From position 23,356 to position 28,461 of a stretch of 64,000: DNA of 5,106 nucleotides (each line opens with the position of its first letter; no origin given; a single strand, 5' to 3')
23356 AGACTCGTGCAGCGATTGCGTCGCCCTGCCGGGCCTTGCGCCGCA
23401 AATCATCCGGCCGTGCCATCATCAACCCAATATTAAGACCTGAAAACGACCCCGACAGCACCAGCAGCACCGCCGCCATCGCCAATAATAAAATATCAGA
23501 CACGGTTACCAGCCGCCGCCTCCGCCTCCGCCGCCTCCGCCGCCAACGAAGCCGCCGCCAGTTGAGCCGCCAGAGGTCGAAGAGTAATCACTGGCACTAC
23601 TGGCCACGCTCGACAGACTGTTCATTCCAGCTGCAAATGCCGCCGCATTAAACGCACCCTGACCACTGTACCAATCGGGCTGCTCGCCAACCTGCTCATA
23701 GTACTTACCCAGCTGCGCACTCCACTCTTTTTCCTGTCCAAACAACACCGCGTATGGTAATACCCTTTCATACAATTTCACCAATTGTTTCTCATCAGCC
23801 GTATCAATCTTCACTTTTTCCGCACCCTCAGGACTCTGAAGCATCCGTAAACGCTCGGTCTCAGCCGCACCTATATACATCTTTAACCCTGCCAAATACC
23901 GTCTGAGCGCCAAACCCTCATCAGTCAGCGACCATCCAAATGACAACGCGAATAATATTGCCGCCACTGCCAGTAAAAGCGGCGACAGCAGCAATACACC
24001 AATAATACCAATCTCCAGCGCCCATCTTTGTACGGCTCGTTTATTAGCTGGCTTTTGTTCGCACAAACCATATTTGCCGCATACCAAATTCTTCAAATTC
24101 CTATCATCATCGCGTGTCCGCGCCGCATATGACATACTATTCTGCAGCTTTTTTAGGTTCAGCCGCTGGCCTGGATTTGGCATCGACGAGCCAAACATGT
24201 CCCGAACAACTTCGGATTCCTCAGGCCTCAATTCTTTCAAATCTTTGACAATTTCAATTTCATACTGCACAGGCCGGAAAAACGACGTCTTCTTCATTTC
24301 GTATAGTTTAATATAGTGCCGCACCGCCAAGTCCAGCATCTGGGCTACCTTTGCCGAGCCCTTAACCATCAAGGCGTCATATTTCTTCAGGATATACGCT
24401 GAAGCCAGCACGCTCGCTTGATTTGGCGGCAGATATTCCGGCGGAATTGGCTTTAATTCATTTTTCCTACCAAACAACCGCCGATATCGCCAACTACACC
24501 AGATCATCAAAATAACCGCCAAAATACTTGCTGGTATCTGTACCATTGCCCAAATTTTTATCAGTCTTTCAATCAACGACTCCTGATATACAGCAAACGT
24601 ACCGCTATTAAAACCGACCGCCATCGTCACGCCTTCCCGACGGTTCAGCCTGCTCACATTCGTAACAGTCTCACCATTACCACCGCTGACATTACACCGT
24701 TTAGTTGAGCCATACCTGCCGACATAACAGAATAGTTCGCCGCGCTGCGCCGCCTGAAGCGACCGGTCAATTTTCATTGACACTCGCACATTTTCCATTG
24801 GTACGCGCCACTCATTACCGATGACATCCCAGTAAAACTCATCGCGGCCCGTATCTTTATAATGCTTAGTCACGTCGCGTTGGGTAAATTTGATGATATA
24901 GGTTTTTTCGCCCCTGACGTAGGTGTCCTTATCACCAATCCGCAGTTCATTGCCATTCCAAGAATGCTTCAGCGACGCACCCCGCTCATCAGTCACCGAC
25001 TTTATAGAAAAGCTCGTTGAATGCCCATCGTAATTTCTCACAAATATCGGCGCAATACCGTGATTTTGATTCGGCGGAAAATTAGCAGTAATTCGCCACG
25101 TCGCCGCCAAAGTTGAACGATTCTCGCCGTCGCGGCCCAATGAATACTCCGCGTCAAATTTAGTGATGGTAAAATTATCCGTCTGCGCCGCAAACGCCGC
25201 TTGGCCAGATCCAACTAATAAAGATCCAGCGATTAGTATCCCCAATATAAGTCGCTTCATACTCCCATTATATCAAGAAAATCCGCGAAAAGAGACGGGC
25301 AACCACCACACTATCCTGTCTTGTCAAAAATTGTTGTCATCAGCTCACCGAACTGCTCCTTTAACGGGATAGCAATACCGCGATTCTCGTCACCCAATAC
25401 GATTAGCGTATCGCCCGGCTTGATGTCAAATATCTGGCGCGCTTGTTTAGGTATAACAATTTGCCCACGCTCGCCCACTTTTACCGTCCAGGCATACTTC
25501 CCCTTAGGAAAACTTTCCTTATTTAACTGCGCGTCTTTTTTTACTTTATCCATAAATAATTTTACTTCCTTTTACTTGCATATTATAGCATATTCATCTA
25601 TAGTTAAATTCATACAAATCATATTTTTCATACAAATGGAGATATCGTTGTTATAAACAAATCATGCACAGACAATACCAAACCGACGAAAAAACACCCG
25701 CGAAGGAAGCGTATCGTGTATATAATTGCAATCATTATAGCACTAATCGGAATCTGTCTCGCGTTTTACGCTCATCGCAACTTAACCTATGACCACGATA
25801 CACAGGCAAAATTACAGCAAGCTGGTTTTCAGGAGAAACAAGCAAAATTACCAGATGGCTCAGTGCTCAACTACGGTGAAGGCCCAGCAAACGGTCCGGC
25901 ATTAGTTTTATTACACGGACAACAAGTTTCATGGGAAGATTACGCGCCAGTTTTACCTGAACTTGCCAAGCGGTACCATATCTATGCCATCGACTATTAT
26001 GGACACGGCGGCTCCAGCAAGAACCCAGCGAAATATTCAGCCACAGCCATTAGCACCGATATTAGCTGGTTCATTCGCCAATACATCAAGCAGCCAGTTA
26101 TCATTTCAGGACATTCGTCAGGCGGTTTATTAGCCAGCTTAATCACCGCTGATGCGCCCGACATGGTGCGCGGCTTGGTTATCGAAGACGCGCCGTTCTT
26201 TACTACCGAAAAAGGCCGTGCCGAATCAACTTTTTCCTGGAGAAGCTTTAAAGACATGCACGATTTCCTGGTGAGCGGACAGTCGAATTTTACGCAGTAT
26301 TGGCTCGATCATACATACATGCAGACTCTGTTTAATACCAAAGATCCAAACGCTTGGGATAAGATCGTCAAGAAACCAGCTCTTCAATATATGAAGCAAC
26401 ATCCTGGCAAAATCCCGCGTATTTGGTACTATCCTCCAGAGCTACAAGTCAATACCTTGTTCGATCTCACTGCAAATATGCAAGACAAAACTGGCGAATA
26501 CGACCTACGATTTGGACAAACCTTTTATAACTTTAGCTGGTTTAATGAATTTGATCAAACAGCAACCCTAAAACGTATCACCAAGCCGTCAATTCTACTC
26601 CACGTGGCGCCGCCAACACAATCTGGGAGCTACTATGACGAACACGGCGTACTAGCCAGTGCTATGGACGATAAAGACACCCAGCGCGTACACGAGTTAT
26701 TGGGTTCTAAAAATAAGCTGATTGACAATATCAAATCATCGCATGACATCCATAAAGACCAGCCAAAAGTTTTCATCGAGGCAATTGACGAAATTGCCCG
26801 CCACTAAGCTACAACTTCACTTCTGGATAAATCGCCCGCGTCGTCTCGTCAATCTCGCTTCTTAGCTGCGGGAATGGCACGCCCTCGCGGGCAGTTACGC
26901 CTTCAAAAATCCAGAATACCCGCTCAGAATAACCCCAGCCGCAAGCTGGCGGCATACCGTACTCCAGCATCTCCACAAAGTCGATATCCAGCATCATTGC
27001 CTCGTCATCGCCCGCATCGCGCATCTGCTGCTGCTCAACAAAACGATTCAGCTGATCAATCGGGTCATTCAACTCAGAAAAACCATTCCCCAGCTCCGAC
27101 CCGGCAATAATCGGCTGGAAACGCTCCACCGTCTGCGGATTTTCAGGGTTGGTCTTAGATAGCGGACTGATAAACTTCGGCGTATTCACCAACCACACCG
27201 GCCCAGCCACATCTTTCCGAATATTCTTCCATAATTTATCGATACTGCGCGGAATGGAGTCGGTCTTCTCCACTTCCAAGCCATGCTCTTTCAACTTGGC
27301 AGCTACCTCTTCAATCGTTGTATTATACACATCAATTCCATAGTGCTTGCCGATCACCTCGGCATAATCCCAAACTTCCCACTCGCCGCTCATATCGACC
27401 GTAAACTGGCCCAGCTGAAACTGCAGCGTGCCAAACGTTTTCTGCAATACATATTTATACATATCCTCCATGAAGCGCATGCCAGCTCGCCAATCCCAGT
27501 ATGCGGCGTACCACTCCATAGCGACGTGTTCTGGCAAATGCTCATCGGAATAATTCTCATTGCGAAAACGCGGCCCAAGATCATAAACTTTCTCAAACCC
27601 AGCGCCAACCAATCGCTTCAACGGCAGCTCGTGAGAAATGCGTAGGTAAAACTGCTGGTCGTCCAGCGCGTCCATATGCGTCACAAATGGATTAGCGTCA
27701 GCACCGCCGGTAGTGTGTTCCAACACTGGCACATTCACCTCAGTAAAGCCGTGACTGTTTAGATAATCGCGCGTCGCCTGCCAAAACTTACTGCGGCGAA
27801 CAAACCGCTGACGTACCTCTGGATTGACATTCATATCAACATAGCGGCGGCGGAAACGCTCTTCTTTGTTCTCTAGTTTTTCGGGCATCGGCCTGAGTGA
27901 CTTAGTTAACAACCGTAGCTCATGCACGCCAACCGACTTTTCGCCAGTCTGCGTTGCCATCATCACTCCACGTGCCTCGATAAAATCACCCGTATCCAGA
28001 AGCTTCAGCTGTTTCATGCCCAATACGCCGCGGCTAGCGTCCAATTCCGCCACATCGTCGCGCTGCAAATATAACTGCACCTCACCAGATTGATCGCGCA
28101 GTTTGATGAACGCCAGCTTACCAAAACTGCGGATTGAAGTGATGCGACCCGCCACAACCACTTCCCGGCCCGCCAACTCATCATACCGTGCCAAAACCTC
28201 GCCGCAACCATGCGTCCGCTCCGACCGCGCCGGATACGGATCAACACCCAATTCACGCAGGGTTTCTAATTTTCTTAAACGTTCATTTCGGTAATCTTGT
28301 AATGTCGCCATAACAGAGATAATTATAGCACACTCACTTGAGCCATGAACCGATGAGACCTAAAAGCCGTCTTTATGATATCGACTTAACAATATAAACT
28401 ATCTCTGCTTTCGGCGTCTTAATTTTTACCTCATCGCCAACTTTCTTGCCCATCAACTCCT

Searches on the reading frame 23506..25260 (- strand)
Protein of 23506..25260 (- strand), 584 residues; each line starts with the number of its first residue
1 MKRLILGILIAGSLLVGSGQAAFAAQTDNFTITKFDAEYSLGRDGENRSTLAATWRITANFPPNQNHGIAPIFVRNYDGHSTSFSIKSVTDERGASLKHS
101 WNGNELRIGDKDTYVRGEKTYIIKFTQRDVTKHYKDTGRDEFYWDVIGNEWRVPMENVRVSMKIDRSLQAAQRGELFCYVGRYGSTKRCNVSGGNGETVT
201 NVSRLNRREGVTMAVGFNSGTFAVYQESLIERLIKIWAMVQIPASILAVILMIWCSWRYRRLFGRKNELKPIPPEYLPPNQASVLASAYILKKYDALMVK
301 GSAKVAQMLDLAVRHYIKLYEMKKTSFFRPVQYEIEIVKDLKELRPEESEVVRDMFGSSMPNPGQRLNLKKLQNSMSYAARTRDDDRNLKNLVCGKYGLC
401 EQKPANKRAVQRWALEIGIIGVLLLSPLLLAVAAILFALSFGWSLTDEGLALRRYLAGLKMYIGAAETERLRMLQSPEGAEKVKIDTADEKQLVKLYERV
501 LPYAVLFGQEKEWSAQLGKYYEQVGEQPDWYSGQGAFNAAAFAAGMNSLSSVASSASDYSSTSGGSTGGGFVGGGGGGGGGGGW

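Call 93: search_protein_families(library=pfam, proteins=[window:23506-25260:-], max_evalue=0.00001)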
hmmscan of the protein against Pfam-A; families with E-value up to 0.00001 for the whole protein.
window:23506-25260:- (584 aa): 2 families
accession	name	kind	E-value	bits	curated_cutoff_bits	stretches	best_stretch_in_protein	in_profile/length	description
PF09972.14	DUF2207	-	4.2e-17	63.3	24.4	1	31-217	1-172/172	Predicted membrane protein (DUF2207) N-terminal domain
PF20990.2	DUF2207_C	-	3.7e-16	60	33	1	275-517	3-247/247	Predicted membrane protein (DUF2207) C-terminal domain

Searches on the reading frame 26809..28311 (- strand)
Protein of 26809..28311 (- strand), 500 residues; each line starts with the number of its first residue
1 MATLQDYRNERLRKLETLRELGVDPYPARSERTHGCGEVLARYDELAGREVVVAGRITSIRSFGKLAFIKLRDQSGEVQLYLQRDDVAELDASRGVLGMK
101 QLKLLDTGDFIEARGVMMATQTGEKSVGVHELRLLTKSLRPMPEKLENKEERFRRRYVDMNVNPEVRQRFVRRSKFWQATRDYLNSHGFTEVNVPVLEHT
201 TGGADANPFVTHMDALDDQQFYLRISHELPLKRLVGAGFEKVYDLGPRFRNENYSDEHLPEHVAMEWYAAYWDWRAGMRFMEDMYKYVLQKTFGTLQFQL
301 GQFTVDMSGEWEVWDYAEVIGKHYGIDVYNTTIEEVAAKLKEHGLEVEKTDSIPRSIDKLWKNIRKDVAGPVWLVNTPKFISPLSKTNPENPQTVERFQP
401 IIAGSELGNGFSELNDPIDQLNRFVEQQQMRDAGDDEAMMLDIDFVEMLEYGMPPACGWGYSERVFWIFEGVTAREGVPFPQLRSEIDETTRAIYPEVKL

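Call 93: search_protein_families(library=pfam, proteins=[window:26809-28311:-], max_evalue=0.00001)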
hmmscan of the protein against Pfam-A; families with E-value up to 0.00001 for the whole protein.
window:26809-28311:- (500 aa): 2 families
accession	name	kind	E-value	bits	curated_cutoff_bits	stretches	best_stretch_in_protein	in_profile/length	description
PF00152.25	tRNA-synt_2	-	4.6e-60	203.7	25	1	149-482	2-306/308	tRNA synthetases class II (D, K and N)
PF01336.31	tRNA_anti-codon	-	4e-13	49.6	27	1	51-135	1-75/75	OB-fold nucleic acid binding domain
